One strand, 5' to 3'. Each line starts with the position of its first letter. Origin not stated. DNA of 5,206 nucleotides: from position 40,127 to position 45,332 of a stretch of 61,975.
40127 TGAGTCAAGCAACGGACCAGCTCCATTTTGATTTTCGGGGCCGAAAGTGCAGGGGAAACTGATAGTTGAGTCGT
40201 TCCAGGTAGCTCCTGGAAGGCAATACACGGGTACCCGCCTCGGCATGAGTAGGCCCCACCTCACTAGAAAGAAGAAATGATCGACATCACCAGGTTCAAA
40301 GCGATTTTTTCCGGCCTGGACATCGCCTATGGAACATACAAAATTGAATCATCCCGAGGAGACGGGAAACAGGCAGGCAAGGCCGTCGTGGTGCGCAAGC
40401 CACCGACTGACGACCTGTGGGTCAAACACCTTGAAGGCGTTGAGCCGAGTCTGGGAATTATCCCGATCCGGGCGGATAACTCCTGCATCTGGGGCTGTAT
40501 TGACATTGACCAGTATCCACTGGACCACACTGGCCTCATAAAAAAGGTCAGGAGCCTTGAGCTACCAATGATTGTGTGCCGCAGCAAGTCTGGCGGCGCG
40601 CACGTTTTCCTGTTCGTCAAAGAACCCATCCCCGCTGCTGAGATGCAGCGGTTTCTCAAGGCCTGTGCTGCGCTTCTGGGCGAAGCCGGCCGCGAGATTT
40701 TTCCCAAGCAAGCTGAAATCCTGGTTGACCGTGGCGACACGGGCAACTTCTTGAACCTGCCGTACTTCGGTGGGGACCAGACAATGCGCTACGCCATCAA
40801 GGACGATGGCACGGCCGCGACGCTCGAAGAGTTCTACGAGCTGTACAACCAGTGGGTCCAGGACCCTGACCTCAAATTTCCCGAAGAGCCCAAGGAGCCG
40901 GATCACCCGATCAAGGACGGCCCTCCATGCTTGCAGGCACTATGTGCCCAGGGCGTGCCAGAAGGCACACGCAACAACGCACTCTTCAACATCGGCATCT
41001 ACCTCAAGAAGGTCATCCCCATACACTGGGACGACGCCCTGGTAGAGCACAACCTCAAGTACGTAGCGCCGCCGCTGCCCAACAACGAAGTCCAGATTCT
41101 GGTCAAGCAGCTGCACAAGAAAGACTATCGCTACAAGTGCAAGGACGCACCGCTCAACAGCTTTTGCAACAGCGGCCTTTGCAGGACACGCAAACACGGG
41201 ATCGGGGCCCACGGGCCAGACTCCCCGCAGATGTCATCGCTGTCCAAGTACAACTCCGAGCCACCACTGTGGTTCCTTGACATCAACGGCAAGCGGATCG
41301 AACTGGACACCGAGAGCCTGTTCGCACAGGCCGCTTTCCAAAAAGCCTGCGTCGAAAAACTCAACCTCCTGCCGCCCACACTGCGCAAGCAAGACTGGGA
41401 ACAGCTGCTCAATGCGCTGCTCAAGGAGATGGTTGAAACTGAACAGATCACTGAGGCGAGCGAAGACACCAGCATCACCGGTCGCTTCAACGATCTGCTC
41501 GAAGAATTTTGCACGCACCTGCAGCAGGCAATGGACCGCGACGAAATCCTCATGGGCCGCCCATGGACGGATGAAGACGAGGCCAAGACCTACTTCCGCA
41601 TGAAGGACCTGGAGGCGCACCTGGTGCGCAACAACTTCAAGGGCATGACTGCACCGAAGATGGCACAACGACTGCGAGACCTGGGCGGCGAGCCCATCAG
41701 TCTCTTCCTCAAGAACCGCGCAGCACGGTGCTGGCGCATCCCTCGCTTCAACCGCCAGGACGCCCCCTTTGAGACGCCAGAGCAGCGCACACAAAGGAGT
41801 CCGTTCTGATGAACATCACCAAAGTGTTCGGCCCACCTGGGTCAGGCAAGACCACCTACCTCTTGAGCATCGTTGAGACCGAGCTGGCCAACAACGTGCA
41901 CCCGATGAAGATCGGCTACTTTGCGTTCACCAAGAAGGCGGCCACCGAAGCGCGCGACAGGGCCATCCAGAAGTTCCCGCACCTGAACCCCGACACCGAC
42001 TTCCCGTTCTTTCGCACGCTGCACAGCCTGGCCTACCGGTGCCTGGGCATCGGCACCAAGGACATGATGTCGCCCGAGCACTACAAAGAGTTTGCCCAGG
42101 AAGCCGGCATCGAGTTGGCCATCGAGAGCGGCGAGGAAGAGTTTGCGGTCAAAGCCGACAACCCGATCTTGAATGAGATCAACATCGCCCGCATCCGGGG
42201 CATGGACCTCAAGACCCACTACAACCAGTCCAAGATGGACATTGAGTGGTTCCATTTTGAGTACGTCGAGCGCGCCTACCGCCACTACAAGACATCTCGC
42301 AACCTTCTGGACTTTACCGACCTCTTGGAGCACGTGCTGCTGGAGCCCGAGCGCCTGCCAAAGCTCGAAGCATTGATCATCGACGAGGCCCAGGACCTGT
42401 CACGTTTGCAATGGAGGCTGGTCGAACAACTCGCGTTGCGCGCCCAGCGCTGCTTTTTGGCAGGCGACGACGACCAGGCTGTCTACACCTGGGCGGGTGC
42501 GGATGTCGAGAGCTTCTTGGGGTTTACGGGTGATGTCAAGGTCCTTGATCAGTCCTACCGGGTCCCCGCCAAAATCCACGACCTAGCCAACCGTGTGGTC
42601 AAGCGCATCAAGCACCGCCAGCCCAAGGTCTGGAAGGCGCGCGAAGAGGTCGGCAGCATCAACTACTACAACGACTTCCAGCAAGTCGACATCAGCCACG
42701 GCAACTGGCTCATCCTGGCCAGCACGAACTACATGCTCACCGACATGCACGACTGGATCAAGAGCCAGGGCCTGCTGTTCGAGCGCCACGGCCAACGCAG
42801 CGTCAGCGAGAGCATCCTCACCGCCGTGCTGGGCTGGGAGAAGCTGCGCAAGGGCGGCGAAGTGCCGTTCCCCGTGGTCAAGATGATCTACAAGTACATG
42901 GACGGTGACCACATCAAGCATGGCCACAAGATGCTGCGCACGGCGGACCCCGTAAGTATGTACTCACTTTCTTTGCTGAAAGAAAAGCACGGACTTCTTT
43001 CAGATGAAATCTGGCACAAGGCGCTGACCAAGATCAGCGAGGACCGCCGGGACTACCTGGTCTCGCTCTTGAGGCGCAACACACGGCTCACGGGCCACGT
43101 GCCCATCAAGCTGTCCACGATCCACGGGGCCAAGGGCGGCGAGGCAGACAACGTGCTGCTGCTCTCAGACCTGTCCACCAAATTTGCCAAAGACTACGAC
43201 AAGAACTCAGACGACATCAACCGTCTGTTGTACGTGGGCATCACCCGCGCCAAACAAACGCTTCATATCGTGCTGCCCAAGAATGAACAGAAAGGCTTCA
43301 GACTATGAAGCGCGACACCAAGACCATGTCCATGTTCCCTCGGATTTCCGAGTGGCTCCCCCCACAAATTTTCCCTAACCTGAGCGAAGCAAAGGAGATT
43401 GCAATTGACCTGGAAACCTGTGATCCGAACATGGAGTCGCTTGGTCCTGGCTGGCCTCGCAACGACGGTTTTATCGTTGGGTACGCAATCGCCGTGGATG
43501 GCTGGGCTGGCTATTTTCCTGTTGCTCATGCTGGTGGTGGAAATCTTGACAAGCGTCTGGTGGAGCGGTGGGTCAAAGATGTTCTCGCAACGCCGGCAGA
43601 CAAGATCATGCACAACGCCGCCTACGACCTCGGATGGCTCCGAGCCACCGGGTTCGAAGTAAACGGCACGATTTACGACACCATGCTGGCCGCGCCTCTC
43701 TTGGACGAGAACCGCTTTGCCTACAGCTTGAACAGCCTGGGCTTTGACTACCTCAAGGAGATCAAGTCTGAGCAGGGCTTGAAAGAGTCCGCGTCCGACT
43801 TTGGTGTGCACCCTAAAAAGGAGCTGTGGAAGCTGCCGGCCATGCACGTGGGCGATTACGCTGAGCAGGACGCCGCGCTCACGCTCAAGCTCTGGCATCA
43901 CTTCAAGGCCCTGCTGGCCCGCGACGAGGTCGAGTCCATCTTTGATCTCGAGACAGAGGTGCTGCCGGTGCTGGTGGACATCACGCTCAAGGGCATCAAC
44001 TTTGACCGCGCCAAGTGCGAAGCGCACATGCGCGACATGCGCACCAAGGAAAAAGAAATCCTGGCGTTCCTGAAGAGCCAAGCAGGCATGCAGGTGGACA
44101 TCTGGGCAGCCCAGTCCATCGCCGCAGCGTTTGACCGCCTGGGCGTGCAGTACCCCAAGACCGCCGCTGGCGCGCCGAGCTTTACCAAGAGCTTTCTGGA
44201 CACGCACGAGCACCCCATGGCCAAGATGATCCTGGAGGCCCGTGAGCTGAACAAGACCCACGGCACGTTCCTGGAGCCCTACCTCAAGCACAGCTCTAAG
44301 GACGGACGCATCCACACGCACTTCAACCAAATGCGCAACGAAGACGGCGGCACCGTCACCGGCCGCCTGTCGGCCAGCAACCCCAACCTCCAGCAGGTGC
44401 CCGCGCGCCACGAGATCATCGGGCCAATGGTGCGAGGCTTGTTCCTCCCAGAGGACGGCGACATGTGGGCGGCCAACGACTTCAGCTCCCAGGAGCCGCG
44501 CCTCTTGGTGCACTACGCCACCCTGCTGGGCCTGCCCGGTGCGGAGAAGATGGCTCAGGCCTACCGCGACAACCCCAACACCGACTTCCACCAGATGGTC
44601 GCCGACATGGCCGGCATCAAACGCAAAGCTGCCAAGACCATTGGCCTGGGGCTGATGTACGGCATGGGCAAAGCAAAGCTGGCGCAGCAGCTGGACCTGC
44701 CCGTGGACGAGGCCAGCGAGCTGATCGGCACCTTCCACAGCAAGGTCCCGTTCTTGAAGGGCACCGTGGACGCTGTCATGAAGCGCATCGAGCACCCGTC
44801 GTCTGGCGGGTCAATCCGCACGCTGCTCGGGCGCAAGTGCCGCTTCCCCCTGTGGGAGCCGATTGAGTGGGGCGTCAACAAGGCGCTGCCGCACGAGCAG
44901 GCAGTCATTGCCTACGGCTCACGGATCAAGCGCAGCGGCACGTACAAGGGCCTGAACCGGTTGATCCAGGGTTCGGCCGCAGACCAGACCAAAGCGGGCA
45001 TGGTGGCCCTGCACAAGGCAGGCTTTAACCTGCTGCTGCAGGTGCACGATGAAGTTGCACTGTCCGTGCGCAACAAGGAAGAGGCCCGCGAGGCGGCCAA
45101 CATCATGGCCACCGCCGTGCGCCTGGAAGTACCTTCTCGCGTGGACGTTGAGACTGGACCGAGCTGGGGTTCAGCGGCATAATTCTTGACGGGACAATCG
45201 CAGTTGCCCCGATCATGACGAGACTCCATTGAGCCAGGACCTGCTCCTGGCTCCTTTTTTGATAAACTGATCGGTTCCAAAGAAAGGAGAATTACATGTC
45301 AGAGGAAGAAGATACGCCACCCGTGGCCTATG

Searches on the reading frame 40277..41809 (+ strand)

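Call 37: search_protein_families(library=phrogs, proteins=[window:40277-41809:+], max_evalue=0.001)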
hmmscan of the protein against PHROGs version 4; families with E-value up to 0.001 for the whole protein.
window:40277-41809:+ (510 aa): 1 family
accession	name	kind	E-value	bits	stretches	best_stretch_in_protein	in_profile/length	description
phrog_21866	-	DNA, RNA and nucleotide metabolism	3.6e-99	334.5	1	3-486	3-517/538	primase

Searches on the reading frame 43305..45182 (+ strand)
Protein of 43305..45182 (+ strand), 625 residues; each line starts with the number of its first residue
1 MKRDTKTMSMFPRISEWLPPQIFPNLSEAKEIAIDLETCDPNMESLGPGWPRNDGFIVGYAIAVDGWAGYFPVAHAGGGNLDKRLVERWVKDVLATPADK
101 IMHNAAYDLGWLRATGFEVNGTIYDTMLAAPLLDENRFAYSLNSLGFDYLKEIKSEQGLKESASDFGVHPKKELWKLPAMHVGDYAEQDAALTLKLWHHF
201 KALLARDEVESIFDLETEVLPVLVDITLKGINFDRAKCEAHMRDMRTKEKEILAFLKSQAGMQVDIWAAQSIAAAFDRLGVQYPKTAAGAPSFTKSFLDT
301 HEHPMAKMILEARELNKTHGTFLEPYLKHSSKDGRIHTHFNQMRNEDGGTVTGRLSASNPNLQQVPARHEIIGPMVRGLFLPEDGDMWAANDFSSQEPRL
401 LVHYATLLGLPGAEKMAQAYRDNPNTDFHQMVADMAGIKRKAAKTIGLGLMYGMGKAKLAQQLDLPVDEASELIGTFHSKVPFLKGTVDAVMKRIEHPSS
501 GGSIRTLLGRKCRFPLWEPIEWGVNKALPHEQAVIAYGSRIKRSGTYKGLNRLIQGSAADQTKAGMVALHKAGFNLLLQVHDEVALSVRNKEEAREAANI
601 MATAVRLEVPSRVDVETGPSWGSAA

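Call 37: search_protein_families(library=phrogs, proteins=[window:43305-45182:+], max_evalue=0.001)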
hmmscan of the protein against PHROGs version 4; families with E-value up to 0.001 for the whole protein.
window:43305-45182:+ (625 aa): 9 families
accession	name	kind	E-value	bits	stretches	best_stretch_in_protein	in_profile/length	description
phrog_17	-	DNA, RNA and nucleotide metabolism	9.2e-119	399.3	1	24-623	665-1232/1445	DNA polymerase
phrog_12241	-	DNA, RNA and nucleotide metabolism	1.6e-26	94.3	2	58-252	151-354/502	DNA polymerase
phrog_15971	-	DNA, RNA and nucleotide metabolism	2.7e-23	83.7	1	214-606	5-350/376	DNA polymerase I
phrog_10285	-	DNA, RNA and nucleotide metabolism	2.2e-16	60.8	1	360-615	30-312/321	DNA polymerase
phrog_5995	-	DNA, RNA and nucleotide metabolism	6.9e-12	46.4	1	450-606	4-149/236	DNA polymerase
phrog_2573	-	DNA, RNA and nucleotide metabolism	1.1e-09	38.9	1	438-602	84-242/336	DNA polymerase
phrog_9556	-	DNA, RNA and nucleotide metabolism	1.7e-05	25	0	328-365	407-439/441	DNA polymerase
phrog_7766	-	DNA, RNA and nucleotide metabolism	4.3e-05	24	1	552-604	110-164/186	DNA polymerase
phrog_23226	-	DNA, RNA and nucleotide metabolism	0.00011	21.9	0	435-479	413-457/611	DNA polymerase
